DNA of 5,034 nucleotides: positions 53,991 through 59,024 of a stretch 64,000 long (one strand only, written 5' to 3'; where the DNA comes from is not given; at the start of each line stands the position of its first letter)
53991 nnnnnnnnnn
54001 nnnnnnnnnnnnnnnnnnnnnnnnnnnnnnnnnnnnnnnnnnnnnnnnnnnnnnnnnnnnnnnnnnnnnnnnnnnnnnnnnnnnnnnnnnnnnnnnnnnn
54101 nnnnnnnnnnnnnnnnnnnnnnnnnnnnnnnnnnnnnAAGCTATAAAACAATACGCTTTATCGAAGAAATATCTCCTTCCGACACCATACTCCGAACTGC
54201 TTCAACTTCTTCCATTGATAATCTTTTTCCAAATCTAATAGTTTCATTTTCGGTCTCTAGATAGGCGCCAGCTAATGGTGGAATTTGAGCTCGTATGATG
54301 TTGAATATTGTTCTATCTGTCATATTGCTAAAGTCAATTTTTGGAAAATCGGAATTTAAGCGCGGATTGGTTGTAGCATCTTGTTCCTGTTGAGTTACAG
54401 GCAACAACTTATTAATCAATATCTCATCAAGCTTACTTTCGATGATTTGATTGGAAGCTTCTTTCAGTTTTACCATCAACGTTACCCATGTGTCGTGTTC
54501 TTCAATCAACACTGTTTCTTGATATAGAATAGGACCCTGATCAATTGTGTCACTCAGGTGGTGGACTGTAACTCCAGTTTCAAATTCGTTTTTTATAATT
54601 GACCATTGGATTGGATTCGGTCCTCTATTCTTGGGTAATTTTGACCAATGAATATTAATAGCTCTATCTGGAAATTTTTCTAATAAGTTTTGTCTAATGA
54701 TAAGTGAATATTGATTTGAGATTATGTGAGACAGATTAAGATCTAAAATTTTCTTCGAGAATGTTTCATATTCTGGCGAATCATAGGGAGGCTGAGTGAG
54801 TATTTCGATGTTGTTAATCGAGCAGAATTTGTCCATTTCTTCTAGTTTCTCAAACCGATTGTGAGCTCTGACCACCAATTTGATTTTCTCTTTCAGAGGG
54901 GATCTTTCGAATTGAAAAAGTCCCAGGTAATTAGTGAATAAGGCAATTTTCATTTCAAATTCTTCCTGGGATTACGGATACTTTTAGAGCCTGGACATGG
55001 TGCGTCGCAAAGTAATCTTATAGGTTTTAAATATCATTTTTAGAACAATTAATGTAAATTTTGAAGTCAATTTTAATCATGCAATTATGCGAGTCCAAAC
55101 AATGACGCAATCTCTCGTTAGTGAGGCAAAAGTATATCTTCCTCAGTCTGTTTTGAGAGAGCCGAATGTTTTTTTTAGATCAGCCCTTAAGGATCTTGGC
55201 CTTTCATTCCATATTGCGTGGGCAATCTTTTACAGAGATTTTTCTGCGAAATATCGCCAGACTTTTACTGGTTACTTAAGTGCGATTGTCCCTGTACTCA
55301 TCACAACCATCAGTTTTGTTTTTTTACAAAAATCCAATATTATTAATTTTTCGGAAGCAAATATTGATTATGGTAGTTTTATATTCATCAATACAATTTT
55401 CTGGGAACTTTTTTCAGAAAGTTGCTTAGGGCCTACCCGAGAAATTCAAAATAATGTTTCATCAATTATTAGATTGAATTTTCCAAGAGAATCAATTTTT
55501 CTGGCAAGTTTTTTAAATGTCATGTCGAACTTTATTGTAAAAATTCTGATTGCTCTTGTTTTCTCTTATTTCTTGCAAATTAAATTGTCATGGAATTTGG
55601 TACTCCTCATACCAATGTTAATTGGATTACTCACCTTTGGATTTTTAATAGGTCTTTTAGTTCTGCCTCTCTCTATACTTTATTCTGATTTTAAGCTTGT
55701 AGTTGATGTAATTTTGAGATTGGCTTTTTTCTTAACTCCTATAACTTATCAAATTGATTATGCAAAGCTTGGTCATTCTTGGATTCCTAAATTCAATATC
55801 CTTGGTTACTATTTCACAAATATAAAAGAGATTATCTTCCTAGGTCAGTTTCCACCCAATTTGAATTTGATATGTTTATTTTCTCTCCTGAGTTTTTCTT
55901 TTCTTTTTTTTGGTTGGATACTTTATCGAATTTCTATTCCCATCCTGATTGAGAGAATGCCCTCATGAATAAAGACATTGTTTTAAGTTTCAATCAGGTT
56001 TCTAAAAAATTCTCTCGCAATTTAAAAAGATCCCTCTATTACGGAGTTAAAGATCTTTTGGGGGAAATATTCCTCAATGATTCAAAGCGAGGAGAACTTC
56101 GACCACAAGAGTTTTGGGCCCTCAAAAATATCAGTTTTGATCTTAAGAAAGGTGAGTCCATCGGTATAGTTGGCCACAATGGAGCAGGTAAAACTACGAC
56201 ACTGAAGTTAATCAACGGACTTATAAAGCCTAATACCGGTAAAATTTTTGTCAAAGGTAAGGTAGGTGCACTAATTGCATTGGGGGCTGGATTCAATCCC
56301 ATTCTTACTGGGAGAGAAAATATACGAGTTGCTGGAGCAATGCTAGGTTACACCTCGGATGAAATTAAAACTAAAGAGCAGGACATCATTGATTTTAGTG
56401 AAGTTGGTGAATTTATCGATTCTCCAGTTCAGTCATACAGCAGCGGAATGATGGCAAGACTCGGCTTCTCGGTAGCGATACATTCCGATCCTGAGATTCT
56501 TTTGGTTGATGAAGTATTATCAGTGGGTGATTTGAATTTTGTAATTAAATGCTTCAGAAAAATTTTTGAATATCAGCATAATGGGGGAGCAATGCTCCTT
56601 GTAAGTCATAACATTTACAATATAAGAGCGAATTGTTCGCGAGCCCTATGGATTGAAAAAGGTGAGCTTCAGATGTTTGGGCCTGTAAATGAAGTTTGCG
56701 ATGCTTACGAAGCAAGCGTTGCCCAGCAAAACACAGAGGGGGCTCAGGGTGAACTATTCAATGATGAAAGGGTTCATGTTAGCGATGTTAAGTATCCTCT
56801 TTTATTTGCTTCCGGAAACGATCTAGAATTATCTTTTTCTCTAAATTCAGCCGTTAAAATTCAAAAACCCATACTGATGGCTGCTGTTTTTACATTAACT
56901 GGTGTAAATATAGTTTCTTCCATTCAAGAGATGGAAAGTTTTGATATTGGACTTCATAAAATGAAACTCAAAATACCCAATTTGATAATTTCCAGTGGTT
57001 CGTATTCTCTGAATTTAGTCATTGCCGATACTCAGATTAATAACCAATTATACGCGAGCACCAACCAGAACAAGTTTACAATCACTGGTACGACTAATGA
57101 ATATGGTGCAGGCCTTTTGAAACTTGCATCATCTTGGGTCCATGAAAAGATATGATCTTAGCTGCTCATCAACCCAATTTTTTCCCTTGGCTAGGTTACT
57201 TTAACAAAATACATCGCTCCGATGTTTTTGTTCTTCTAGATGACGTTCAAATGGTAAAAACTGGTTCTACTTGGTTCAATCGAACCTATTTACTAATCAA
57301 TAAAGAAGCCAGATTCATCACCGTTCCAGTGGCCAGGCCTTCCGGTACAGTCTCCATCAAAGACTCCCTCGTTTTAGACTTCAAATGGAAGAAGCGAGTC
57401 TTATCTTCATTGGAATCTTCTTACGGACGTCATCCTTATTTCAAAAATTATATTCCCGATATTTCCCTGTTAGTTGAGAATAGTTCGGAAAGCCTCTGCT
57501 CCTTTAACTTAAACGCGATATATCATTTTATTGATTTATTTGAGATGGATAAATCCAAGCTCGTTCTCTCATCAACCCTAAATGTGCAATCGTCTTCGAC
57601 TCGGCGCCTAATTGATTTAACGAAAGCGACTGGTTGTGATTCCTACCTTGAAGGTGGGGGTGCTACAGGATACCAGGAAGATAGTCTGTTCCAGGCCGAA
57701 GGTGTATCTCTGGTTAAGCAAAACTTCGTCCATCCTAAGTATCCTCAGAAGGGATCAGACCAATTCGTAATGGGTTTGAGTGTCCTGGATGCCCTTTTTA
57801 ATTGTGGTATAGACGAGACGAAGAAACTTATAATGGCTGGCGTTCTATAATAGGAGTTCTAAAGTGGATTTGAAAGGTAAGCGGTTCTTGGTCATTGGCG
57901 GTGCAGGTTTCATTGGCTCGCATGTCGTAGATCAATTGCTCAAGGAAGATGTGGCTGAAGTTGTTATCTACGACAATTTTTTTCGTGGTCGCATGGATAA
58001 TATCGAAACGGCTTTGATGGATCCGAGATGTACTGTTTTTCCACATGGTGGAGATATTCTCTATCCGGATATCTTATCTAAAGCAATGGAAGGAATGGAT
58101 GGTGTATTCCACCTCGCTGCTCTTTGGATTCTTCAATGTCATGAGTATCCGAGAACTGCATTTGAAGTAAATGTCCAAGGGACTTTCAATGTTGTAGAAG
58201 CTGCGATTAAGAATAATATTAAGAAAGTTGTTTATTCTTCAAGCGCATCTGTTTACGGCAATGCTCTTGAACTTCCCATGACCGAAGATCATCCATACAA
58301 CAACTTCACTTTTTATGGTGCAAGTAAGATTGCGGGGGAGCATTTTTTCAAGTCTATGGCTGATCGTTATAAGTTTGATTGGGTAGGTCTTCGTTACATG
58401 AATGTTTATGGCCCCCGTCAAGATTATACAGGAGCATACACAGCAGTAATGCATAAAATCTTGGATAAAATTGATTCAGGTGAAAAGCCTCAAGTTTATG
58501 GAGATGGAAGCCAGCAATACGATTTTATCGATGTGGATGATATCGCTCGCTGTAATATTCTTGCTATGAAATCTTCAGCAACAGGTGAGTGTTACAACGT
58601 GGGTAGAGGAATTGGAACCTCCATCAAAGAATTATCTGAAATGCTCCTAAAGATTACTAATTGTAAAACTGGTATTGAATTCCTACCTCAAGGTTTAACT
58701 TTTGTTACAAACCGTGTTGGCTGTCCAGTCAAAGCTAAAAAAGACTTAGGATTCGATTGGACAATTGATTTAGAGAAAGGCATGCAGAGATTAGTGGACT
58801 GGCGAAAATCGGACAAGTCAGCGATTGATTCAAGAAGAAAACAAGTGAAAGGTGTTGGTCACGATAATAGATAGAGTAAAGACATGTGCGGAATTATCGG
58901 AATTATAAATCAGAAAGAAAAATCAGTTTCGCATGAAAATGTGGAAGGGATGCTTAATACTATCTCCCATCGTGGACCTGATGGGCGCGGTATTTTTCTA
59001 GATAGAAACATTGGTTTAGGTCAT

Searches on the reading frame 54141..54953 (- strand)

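Call 46: search_protein_families(library=pfam, proteins=[window:54141-54953:-], max_evalue=0.0001)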
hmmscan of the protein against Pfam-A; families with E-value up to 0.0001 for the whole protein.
window:54141-54953:- (270 aa): 1 family
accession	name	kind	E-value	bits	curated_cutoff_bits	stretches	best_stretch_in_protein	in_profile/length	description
PF00551.24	Formyl_trans_N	-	1e-22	81.2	26.1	1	64-171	70-177/181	Formyl transferase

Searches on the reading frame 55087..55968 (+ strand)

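Call 46: search_protein_families(library=pfam, proteins=[window:55087-55968:+], max_evalue=0.0001)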
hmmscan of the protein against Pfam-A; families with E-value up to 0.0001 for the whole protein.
window:55087-55968:+ (293 aa): 1 family
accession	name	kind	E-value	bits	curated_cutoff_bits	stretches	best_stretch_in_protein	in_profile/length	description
PF01061.29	ABC2_membrane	-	1.3e-06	28.6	26.9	1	45-250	4-210/211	ABC-2 type transporter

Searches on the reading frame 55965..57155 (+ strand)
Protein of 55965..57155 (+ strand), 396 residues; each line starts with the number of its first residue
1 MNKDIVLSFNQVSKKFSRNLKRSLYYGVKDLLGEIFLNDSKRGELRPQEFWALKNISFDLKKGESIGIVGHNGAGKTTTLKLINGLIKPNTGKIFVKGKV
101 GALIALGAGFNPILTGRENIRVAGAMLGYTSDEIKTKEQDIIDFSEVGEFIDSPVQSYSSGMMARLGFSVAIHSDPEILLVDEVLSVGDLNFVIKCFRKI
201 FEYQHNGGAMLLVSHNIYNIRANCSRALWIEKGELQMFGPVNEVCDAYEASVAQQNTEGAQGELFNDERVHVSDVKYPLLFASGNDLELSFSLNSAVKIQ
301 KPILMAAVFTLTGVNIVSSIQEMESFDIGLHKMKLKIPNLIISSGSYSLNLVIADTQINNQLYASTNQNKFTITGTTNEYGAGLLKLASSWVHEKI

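Call 46: search_protein_families(library=pfam, proteins=[window:55965-57155:+], max_evalue=0.0001)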
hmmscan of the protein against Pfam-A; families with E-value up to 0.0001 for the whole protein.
window:55965-57155:+ (396 aa): 1 family
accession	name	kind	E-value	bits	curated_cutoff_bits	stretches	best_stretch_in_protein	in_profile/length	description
PF00005.33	ABC_tran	-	2.4e-20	74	25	1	53-184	1-135/137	ABC transporter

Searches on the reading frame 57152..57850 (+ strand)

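Call 46: search_protein_families(library=pfam, proteins=[window:57152-57850:+], max_evalue=0.0001)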
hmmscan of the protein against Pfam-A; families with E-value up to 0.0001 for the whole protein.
window:57152-57850:+ (232 aa): 1 family
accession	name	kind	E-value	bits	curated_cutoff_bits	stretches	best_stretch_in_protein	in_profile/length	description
PF08889.16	WbqC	-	1.8e-57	195.1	21.3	1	7-224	1-217/218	WbqC-like protein family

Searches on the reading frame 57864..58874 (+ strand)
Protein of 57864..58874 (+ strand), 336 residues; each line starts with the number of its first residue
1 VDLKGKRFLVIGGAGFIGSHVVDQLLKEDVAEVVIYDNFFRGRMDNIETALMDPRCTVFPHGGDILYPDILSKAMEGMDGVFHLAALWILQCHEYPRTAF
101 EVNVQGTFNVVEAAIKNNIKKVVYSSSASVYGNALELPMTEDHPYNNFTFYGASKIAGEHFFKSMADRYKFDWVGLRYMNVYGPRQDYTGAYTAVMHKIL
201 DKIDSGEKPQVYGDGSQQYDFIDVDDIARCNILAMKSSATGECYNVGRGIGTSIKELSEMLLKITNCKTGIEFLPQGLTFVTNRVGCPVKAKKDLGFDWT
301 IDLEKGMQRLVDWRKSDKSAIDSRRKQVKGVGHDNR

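Call 46: search_protein_families(library=pfam, proteins=[window:57864-58874:+], max_evalue=0.0001)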
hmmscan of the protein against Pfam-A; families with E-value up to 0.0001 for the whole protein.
window:57864-58874:+ (336 aa): 10 families
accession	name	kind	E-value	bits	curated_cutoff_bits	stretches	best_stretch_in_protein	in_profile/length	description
PF01370.27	Epimerase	-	2.9e-53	181.2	20.9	1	9-247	2-240/240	NAD dependent epimerase/dehydratase family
PF16363.11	GDP_Man_Dehyd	-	9.7e-42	144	27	1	9-309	1-331/332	GDP-mannose 4,6 dehydratase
PF01073.25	3Beta_HSD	-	2.7e-29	102.5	22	1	9-236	1-230/280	3-beta hydroxysteroid dehydrogenase/isomerase family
PF02719.21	Polysacc_synt_2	-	7.5e-18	65.2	20.2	1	9-267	2-249/293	Polysaccharide biosynthesis protein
PF07993.18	NAD_binding_4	-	8.2e-13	48.5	20.1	1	71-229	82-256/258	Male sterility protein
PF04321.23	RmlD_sub_bind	-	8.2e-10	38.7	27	1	7-198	2-165/287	RmlD substrate binding domain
PF13460.12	NAD_binding_10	-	1.5e-09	38.4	27.2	1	12-178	1-143/184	NAD(P)H-binding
PF00106.31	adh_short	-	3.3e-06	27.2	26.6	0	8-170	3-168/195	short chain dehydrogenase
PF05368.20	NmrA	-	4.2e-06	27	27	1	6-127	3-107/298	NmrA-like family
PF08659.16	KR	-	7.8e-05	23.1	22.6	0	8-134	3-144/180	KR domain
